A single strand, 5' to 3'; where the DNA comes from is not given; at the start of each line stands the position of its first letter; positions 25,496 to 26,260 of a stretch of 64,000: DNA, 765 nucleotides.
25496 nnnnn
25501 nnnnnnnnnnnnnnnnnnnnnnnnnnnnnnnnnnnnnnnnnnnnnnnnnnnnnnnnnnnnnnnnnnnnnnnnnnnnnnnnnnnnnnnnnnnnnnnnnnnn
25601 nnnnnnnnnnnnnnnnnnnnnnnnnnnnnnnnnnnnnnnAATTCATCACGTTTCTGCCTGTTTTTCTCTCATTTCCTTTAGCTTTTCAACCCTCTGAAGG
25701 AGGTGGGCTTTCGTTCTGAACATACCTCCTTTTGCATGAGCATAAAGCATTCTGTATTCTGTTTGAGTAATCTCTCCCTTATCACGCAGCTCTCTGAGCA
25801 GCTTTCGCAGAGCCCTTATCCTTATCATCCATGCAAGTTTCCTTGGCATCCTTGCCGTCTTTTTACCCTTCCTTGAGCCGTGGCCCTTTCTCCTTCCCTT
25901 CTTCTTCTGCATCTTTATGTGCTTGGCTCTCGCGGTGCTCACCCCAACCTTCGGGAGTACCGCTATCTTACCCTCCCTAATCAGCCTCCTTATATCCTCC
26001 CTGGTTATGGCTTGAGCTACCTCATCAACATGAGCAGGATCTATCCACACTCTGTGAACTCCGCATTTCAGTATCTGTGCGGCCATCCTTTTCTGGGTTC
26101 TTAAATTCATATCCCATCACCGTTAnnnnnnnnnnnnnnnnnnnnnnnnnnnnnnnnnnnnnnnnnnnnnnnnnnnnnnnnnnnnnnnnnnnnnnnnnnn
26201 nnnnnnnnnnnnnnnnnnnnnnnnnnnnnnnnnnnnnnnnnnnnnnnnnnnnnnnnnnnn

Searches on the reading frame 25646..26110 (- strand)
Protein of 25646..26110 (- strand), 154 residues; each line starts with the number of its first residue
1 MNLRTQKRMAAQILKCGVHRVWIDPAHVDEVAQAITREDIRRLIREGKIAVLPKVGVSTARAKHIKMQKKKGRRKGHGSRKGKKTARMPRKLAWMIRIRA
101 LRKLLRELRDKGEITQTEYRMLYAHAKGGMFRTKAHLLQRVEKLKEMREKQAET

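Call 3: search_protein_families(library=pfam, proteins=[window:25646-26110:-], max_evalue=10)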
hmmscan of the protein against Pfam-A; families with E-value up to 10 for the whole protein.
window:25646-26110:- (154 aa): 8 families
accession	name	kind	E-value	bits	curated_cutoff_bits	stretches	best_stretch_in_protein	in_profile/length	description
PF25476.1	Ribosomal_L19e_C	-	1.1e-31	109.3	25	1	56-143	2-89/91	Ribosomal protein L19e, C-terminal domain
PF01280.26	Ribosomal_L19e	-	4.5e-26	91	25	1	2-54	1-53/53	Ribosomal protein L19e, N-terminal domain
PF09851.14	SHOCT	-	5.2e-05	23.3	27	1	104-121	5-22/28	Short C-terminal domain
PF22532.2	WIV_dom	-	0.0014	18.8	27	1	3-52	9-60/66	Nonstructural protein, WIV domain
PF13338.12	AbiEi_4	-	0.014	15.9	25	1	35-52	24-41/49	Transcriptional regulator, AbiEi antitoxin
PF20698.3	PIN-TPR-GreABC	-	0.1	13.3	27.8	1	46-115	17-89/138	PIN domain associated with the TPR-GreAB-C-PIN system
PF13412.12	HTH_24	-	1.1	9.3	21.9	1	102-118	6-22/48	Winged helix-turn-helix DNA-binding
PF12728.13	HTH_17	-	5.3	7.8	27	1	35-56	13-33/51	Helix-turn-helix domain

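Call 9: find_homologous_proteins(query=window:25646-26110:-, max_evalue=1e-20)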
Query window:25646-26110:- (154 aa): 1459 proteins with E <= 1e-20 among 1506 candidates; the best 120 are listed.
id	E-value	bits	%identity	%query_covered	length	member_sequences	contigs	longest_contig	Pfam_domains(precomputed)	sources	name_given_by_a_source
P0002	3.5e-89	314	98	100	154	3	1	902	PF25476.2,PF01280.27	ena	-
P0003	2.4e-82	292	89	100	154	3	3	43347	PF25476.2,PF01280.27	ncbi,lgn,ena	-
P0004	9.0e-79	280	86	99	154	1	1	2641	PF09851.15,PF25476.2,PF01280.27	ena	-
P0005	2.2e-69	250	80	95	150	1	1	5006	PF25476.2,PF01280.27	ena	-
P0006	4.6e-67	242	78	95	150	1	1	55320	PF25476.2,PF01280.27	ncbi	-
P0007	3.9e-65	236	76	95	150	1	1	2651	PF25476.2,PF01280.27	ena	-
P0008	1.2e-60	222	72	94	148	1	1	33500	PF25476.2,PF01280.27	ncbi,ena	-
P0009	7.2e-57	209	72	97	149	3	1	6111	PF25476.2,PF01280.27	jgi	-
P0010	1.3e-48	183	63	93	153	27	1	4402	PF25476.2,PF01280.27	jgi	-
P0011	1.3e-47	179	62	95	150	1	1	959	PF25476.2,PF01280.27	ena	-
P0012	1.8e-47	179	64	95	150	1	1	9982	PF25476.2,PF01280.27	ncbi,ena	-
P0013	3.0e-46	175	60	94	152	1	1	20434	PF25476.2,PF01280.27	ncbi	-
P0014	3.2e-46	175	59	95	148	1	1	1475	PF25476.2,PF01280.27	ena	-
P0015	5.8e-46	174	61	92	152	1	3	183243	PF25476.2,PF01280.27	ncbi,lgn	-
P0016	1.2e-45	173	59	94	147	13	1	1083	PF25476.2,PF01280.27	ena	-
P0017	1.2e-45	173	61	92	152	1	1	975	PF25476.2,PF01280.27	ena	-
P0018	2.5e-45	172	61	89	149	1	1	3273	PF25476.2,PF01280.27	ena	-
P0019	3.1e-45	172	56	97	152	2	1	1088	PF25476.2,PF01280.27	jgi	-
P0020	4.7e-45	171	59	94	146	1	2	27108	PF25476.2,PF01280.27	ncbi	-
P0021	7.3e-45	170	66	87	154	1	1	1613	PF25476.2,PF01280.27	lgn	-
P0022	8.1e-45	170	60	94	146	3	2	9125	PF25476.2,PF01280.27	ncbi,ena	-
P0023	8.4e-45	170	62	90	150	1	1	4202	PF25476.2,PF01280.27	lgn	-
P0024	8.8e-45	170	57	95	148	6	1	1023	PF25476.2,PF01280.27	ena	-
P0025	9.8e-45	170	59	94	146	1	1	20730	PF25476.2,PF01280.27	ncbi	-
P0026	1.1e-44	170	57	94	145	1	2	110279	PF25476.2,PF01280.27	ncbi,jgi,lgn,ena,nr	ncbi:MAG: 50S ribosomal protein L19e [Archaeoglobales archaeon]|nr:MAG: 50S ribosomal protein L19e [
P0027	1.1e-44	170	62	90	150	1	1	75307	PF25476.2,PF01280.27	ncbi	-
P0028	1.1e-44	170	59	94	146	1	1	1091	PF25476.2,PF01280.27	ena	-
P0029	1.5e-44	169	58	92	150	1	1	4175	PF25476.2,PF01280.27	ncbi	-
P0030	3.0e-44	168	60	90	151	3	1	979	PF25476.2,PF01280.27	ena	-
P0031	3.3e-44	168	61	89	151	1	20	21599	PF25476.2,PF01280.27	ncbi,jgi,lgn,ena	-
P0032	3.4e-44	168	60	89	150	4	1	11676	PF25476.2,PF01280.27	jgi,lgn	jgi:large subunit ribosomal protein L19e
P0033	4.0e-44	168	64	90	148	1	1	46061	PF25476.2,PF01280.27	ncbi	-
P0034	4.4e-44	168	61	89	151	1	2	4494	PF25476.2,PF01280.27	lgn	-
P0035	4.5e-44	168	60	89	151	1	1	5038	PF25476.2,PF01280.27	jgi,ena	-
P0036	5.1e-44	168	60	92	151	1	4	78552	PF25476.2,PF01280.27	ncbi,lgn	-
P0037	8.0e-44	167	59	94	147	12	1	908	PF25476.2,PF01280.27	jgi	jgi:large subunit ribosomal protein L19e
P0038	8.6e-44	167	58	90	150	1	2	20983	PF25476.2,PF01280.27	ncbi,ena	-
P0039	1.1e-43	167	59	94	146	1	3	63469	PF25476.2,PF01280.27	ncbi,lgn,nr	ncbi:MAG: 50S ribosomal protein L19e [Archaeoglobaceae archaeon]|nr:50S ribosomal protein L19e [Arch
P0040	1.1e-43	167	58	94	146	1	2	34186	PF25476.2,PF01280.27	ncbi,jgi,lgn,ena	-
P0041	1.2e-43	166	59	89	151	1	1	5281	PF25476.2,PF01280.27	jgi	-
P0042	1.2e-43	166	61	89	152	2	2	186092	PF25476.2,PF01280.27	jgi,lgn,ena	jgi:large subunit ribosomal protein L19e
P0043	1.2e-43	166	59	89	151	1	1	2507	PF25476.2,PF01280.27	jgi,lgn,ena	-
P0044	1.4e-43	166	59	92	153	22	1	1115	PF25476.2,PF01280.27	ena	-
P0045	1.4e-43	166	58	92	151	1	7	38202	PF25476.2,PF01280.27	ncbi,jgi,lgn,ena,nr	ncbi:MAG TPA: 50S ribosomal protein L19e [Archaeoglobus profundus]|nr:50S ribosomal protein L19e [Ar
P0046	1.8e-43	166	60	89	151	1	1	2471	PF25476.2,PF01280.27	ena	-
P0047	2.2e-43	166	56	90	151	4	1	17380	PF25476.2,PF01280.27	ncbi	ncbi:MAG: 50S ribosomal protein L19e [Thermoplasmata archaeon]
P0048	2.2e-43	166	58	92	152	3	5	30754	PF25476.2,PF01280.27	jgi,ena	jgi:large subunit ribosomal protein L19e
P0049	2.3e-43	166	60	94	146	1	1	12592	PF25476.2,PF01280.27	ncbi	-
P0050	2.3e-43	166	59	89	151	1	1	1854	PF25476.2,PF01280.27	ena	-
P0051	2.4e-43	166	54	100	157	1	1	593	PF25476.2,PF01280.27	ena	-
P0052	2.4e-43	166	59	92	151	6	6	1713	PF25476.2,PF01280.27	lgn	-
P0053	2.5e-43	165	54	98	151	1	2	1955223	PF25476.2,PF01280.27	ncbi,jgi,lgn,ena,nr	ncbi:MAG: 50S ribosomal protein L19e [Methanomassiliicoccales archaeon]|jgi:large subunit ribosomal 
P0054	2.6e-43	165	61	89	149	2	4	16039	PF25476.2,PF01280.27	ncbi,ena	-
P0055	3.0e-43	165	58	92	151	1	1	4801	PF25476.2,PF01280.27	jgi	-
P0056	3.0e-43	165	56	100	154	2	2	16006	PF25476.2,PF01280.27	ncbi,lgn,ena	-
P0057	3.2e-43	165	58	97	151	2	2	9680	PF25476.2,PF01280.27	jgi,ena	-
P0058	3.2e-43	165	58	89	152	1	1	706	PF25476.2,PF01280.27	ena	-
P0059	3.6e-43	165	61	92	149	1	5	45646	PF25476.2,PF01280.27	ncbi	-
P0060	4.4e-43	165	58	88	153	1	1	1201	PF25476.2,PF01280.27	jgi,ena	-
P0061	4.6e-43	165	61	93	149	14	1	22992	PF25476.2,PF01280.27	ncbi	ncbi:50S ribosomal protein L19e [Methanopyrus sp.]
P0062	5.4e-43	164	61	92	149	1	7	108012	PF25476.2,PF01280.27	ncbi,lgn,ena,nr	ncbi:MAG: 50S ribosomal protein L19e [Methanopyri archaeon]|nr:50S ribosomal protein L19e [Methanopy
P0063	5.7e-43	164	61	89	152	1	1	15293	PF25476.2,PF01280.27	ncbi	ncbi:MAG: 50S ribosomal protein L19e [Thermoplasmatota archaeon]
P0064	5.9e-43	164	59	92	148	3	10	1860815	PF25476.2,PF01280.27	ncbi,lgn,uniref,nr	ncbi:50S ribosomal protein L19e [Geoglobus acetivorans]|uniref:Large ribosomal subunit protein eL19 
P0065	8.2e-43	164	61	89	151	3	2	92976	PF25476.2,PF01280.27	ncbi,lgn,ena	-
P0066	8.3e-43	164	58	94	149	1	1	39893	PF25476.2,PF01280.27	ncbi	-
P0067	9.3e-43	164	59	89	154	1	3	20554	PF25476.2,PF01280.27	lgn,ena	-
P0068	9.5e-43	164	58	90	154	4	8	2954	PF25476.2,PF01280.27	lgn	-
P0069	1.0e-42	163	59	92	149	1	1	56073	PF25476.2,PF01280.27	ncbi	-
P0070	1.1e-42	163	55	90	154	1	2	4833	PF25476.2,PF01280.27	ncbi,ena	-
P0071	1.1e-42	163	58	94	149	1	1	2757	PF25476.2,PF01280.27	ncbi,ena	-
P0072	1.1e-42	163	55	96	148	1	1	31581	PF25476.2,PF01280.27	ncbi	-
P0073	1.2e-42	163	57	94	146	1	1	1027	PF25476.2,PF01280.27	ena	-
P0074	1.2e-42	163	60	92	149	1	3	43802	PF25476.2,PF01280.27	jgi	-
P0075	1.3e-42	163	57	94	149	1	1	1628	PF25476.2,PF01280.27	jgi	-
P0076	1.3e-42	163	54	98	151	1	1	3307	PF25476.2,PF01280.27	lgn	-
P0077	1.3e-42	163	58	94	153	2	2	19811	PF25476.2,PF01280.27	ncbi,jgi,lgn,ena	-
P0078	1.3e-42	163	53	97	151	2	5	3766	PF25476.2,PF01280.27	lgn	-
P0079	1.4e-42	163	54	98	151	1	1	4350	PF25476.2,PF01280.27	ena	-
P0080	1.6e-42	163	59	93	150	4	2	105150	PF25476.2,PF01280.27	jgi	-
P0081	2.0e-42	163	60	89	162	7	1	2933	PF25476.2,PF01280.27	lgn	-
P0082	2.3e-42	162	57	90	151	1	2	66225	PF25476.2,PF01280.27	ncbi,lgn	-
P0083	2.4e-42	162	59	89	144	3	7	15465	PF25476.2,PF01280.27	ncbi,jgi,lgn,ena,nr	ncbi:MAG: 50S ribosomal protein L19e [Candidatus Thermoplasmatota archaeon]|nr:50S ribosomal protein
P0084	2.5e-42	162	57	90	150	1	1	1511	PF25476.2,PF01280.27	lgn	-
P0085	2.6e-42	162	58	89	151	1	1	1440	PF25476.2,PF01280.27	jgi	-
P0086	2.9e-42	162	51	97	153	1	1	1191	PF25476.2,PF01280.27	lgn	-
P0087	2.9e-42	162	57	89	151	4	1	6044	PF25476.2,PF01280.27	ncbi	-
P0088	3.3e-42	162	58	89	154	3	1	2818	PF25476.2,PF01280.27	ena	-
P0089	3.5e-42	162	59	89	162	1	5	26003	PF25476.2,PF01280.27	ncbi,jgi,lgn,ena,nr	ncbi:MAG: 50S ribosomal protein L19e [Thermoplasmata archaeon]|nr:50S ribosomal protein L19e [Euryar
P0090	4.3e-42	161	58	90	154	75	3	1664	PF25476.2,PF01280.27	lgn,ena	-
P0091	4.4e-42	161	55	90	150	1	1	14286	PF25476.2,PF01280.27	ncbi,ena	-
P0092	4.8e-42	161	55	97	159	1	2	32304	PF25476.2,PF01280.27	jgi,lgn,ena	-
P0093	5.8e-42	161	60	89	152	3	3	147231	PF25476.2,PF01280.27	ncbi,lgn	ncbi:MAG: 50S ribosomal protein L19e [Thermoplasmata archaeon]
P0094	6.1e-42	161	58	89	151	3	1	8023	PF25476.2,PF01280.27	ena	-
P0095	6.5e-42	161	57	94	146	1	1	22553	PF25476.2,PF01280.27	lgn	-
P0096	6.6e-42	161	55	90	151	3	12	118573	PF25476.2,PF01280.27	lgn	-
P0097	6.6e-42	161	57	90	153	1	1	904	PF25476.2,PF01280.27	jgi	jgi:large subunit ribosomal protein L19e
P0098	6.6e-42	161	54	98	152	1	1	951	PF25476.2,PF01280.27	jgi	jgi:large subunit ribosomal protein L19e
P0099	6.8e-42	161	54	92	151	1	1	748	PF25476.2,PF01280.27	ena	-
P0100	7.3e-42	161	56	94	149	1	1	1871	PF25476.2,PF01280.27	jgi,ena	-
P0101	7.9e-42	161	50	100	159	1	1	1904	PF25476.2,PF01280.27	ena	-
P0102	8.2e-42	161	58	90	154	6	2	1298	PF25476.2,PF01280.27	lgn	-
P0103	8.5e-42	161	55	89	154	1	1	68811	PF25476.2,PF01280.27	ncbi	-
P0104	1.0e-41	160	59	89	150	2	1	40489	PF25476.2,PF01280.27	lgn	-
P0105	1.0e-41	160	56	92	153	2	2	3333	PF25476.2,PF01280.27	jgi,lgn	jgi:large subunit ribosomal protein L19e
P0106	1.2e-41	160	54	98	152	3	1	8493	PF25476.2,PF01280.27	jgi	jgi:large subunit ribosomal protein L19e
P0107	1.3e-41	160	52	98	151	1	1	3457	PF25476.2,PF01280.27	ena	-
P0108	1.4e-41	160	54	94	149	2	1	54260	PF25476.2,PF01280.27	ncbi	-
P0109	1.4e-41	160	56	89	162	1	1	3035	PF25476.2,PF01280.27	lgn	-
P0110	1.4e-41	160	57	89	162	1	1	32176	PF25476.2,PF01280.27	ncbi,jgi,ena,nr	ncbi:MAG: 50S ribosomal protein L19e [Thermoplasmata archaeon]|nr:MAG: 50S ribosomal protein L19e [T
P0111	1.5e-41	160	57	94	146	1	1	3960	PF25476.2,PF01280.27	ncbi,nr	ncbi:MAG: 50S ribosomal protein L19e [Archaeoglobaceae archaeon]|nr:50S ribosomal protein L19e [Arch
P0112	1.5e-41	160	52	98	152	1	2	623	PF25476.2,PF01280.27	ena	-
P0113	1.6e-41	160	58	94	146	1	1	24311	PF25476.2,PF01280.27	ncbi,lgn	ncbi:MAG: 50S ribosomal protein L19e [Archaeoglobaceae archaeon]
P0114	1.7e-41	160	58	89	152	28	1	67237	PF25476.2,PF01280.27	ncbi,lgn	-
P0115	1.8e-41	159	52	98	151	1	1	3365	PF25476.2,PF01280.27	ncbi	-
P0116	1.8e-41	159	59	89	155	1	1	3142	PF25476.2,PF01280.27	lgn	-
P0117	1.9e-41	159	56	97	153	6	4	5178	PF25476.2,PF01280.27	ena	-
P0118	1.9e-41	159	56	89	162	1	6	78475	PF25476.2,PF01280.27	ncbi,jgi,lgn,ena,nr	ncbi:MAG TPA: 50S ribosomal protein L19e [Thermoprotei archaeon]|nr:50S ribosomal protein L19e [Ther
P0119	2.0e-41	159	55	94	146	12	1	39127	PF25476.2,PF01280.27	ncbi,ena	-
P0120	2.0e-41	159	56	94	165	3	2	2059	PF25476.2,PF01280.27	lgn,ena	-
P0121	2.1e-41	159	56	89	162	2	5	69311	PF25476.2,PF01280.27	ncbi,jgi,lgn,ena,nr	ncbi:MAG: 50S ribosomal protein L19e [Euryarchaeota archaeon]|nr:50S ribosomal protein L19e [Euryarc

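Call 10: find_encoding_contigs(protein=P0003, flank=4000, max_places=2)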
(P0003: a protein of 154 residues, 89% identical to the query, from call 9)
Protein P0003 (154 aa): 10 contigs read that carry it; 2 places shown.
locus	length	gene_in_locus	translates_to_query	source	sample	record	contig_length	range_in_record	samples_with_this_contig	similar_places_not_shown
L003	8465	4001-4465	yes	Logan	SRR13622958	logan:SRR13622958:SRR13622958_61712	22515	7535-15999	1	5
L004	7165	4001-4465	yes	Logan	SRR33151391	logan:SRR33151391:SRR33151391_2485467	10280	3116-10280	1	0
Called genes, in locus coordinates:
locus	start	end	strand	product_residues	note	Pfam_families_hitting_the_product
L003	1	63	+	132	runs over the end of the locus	PF00238:Ribosomal_L14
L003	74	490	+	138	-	PF16906:Ribosomal_L26, PF00467:KOW (weak)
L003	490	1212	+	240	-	PF00900:Ribosomal_S4e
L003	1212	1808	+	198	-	PF00281:Ribosomal_L5, PF00673:Ribosomal_L5_C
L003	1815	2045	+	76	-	PF00253:Ribosomal_S14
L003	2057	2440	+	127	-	PF00410:Ribosomal_S8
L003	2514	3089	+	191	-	PF00347:Ribosomal_L6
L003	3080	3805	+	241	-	PF01655:Ribosomal_L32e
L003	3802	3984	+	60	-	-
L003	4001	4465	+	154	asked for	PF01280:Ribosomal_L19e, PF25476:Ribosomal_L19e_C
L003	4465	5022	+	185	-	PF17144:Ribosomal_L5e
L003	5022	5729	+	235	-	PF00333:Ribosomal_S5, PF03719:Ribosomal_S5_C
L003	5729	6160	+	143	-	PF00327:Ribosomal_L30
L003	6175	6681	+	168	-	PF00828:Ribosomal_L27A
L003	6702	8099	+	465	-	PF00344:SecY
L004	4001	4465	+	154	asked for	PF01280:Ribosomal_L19e, PF25476:Ribosomal_L19e_C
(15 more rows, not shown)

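Call 11: find_encoding_contigs(protein=P0006, flank=4000, max_places=2)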
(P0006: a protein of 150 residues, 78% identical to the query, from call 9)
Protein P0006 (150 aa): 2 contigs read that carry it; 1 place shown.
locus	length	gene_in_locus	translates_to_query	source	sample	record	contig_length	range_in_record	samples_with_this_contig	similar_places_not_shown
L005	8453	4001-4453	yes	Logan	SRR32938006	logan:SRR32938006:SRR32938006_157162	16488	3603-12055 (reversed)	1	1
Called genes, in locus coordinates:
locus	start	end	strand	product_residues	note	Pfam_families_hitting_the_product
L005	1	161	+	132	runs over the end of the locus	PF00238:Ribosomal_L14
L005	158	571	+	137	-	PF16906:Ribosomal_L26, PF00467:KOW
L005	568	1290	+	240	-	PF08071:RS4NT (weak), PF01479:S4 (weak), PF00900:Ribosomal_S4e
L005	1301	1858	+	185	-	PF00281:Ribosomal_L5, PF00673:Ribosomal_L5_C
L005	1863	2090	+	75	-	PF00253:Ribosomal_S14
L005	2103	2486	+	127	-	PF00410:Ribosomal_S8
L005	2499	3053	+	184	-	PF00347:Ribosomal_L6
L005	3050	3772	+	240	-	PF01655:Ribosomal_L32e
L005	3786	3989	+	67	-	-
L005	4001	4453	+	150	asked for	PF01280:Ribosomal_L19e, PF25476:Ribosomal_L19e_C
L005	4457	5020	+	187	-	PF17144:Ribosomal_L5e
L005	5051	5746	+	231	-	PF00333:Ribosomal_S5, PF03719:Ribosomal_S5_C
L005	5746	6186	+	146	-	PF00327:Ribosomal_L30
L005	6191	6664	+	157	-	PF00828:Ribosomal_L27A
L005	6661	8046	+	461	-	PF00344:SecY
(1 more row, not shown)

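Call 12: find_encoding_contigs(protein=P0008, flank=4000, max_places=2)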
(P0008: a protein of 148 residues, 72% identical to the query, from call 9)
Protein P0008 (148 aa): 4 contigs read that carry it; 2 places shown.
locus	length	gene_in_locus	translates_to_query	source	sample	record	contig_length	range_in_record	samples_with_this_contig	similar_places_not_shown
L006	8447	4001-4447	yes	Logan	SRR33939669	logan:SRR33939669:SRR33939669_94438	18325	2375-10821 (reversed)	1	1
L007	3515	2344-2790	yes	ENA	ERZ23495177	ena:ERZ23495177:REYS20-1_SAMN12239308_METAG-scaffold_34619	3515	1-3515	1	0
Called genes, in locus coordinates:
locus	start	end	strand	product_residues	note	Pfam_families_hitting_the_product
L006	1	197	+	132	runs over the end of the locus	PF00238:Ribosomal_L14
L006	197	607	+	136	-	PF16906:Ribosomal_L26, PF00467:KOW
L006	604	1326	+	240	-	PF00900:Ribosomal_S4e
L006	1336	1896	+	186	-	PF00281:Ribosomal_L5, PF00673:Ribosomal_L5_C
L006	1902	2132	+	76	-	PF00253:Ribosomal_S14 (weak)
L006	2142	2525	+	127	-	PF00410:Ribosomal_S8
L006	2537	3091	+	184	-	PF00347:Ribosomal_L6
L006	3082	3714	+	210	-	PF01655:Ribosomal_L32e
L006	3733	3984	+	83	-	-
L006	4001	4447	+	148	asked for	PF01280:Ribosomal_L19e, PF25476:Ribosomal_L19e_C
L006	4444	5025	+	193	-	PF17144:Ribosomal_L5e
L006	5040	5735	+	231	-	PF00333:Ribosomal_S5, PF03719:Ribosomal_S5_C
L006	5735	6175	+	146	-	PF00327:Ribosomal_L30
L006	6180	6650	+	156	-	PF00828:Ribosomal_L27A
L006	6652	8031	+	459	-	PF00344:SecY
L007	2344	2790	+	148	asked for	PF01280:Ribosomal_L19e, PF25476:Ribosomal_L19e_C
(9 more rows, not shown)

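Call 19: find_encoding_contigs(protein=P0009, flank=3000, max_places=1)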
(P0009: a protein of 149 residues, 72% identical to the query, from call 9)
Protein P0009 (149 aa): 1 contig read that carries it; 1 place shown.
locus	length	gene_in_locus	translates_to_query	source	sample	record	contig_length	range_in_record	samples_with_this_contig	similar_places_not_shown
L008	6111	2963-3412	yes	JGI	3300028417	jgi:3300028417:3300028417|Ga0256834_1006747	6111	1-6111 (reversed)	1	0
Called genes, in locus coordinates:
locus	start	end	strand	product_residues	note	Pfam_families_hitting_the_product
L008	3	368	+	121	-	?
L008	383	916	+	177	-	PF00281:Ribosomal_L5, PF00673:Ribosomal_L5_C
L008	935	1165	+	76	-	PF00253:Ribosomal_S14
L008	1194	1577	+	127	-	PF00410:Ribosomal_S8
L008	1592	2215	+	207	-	PF00347:Ribosomal_L6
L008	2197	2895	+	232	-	PF01655:Ribosomal_L32e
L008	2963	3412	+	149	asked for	PF01280:Ribosomal_L19e, PF25476:Ribosomal_L19e_C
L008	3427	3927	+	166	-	PF17144:Ribosomal_L5e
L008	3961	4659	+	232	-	PF00333:Ribosomal_S5, PF03719:Ribosomal_S5_C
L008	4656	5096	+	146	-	PF00327:Ribosomal_L30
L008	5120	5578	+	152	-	PF00828:Ribosomal_L27A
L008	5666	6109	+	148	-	?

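Call 20: find_encoding_contigs(protein=P0013, flank=3000, max_places=1)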
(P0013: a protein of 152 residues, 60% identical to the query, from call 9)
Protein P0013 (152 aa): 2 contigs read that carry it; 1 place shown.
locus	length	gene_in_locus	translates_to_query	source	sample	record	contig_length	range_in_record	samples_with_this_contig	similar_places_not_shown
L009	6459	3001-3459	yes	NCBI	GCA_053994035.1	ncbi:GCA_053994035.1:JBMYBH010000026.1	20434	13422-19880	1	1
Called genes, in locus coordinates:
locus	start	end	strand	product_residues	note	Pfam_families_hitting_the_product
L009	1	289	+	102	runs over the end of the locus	PF16906:Ribosomal_L26, PF00467:KOW, PF23290:KOW5_SPT5 (weak)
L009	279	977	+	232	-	PF08071:RS4NT, PF00900:Ribosomal_S4e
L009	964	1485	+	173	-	PF00281:Ribosomal_L5, PF00673:Ribosomal_L5_C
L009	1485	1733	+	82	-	PF00253:Ribosomal_S14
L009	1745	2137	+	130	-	PF00410:Ribosomal_S8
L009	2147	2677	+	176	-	PF00347:Ribosomal_L6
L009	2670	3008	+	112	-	PF01655:Ribosomal_L32e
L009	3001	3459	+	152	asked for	PF01280:Ribosomal_L19e, PF25476:Ribosomal_L19e_C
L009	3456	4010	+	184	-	PF00861:Ribosomal_L18p, PF17144:Ribosomal_L5e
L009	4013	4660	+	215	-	PF00333:Ribosomal_S5, PF03719:Ribosomal_S5_C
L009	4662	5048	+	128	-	PF00327:Ribosomal_L30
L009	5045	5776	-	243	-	-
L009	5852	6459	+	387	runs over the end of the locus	?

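Call 21: find_encoding_contigs(protein=P0015, flank=3000, max_places=1)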
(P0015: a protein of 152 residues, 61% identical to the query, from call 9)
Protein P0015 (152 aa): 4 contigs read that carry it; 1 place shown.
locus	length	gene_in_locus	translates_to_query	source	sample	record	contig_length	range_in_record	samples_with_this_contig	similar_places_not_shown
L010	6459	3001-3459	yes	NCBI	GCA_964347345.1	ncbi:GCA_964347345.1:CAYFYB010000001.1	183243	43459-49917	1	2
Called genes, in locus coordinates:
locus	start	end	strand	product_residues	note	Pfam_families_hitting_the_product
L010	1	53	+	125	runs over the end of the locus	PF16906:Ribosomal_L26, PF00467:KOW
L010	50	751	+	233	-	PF08071:RS4NT, PF01479:S4 (weak), PF00900:Ribosomal_S4e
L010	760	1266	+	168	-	PF00281:Ribosomal_L5, PF00673:Ribosomal_L5_C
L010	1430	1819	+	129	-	PF00410:Ribosomal_S8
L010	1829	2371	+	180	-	PF00347:Ribosomal_L6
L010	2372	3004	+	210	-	PF02037:SAP (faint), PF01655:Ribosomal_L32e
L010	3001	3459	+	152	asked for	PF01280:Ribosomal_L19e, PF25476:Ribosomal_L19e_C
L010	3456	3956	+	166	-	PF17144:Ribosomal_L5e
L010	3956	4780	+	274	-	PF00333:Ribosomal_S5, PF03719:Ribosomal_S5_C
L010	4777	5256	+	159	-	PF00327:Ribosomal_L30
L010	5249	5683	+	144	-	PF00828:Ribosomal_L27A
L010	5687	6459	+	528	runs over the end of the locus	PF10559:Plug_translocon, PF00344:SecY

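Call 44: list_cluster_members(proteins=[P0001, P0130, P0272, window:25646-26110:-, window:38533-40155:-, P0003, P0006, P0008, P0009])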
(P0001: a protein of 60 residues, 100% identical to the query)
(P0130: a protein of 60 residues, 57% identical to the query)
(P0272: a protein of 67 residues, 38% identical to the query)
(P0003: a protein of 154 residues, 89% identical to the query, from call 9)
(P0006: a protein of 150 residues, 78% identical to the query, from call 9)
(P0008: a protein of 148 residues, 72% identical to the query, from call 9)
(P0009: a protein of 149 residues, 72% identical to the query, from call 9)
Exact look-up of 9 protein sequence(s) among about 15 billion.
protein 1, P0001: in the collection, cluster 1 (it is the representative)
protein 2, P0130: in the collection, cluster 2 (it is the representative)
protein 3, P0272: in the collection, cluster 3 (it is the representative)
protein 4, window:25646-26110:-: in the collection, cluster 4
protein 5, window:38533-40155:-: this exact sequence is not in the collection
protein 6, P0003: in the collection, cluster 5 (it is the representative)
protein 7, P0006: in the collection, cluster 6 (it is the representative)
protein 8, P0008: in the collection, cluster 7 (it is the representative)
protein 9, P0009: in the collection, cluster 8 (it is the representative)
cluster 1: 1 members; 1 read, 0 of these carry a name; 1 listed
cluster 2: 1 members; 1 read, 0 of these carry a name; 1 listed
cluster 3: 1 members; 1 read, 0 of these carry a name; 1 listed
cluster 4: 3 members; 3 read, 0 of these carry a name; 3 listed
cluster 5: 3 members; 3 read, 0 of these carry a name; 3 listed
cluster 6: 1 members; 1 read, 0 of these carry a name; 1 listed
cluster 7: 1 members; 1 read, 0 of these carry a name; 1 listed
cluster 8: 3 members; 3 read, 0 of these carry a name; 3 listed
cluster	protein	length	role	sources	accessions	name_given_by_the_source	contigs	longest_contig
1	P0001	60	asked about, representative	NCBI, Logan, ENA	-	-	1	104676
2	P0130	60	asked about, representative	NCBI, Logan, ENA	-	-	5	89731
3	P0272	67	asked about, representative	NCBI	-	-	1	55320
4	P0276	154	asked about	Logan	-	-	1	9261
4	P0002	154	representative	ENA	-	-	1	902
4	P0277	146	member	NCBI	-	-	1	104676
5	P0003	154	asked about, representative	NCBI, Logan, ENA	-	-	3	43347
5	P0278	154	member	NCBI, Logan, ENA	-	-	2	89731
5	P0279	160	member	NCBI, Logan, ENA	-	-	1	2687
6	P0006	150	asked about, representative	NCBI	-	-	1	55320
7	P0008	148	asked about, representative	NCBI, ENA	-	-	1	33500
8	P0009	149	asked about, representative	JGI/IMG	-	-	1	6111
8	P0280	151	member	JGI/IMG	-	-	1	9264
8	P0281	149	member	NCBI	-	-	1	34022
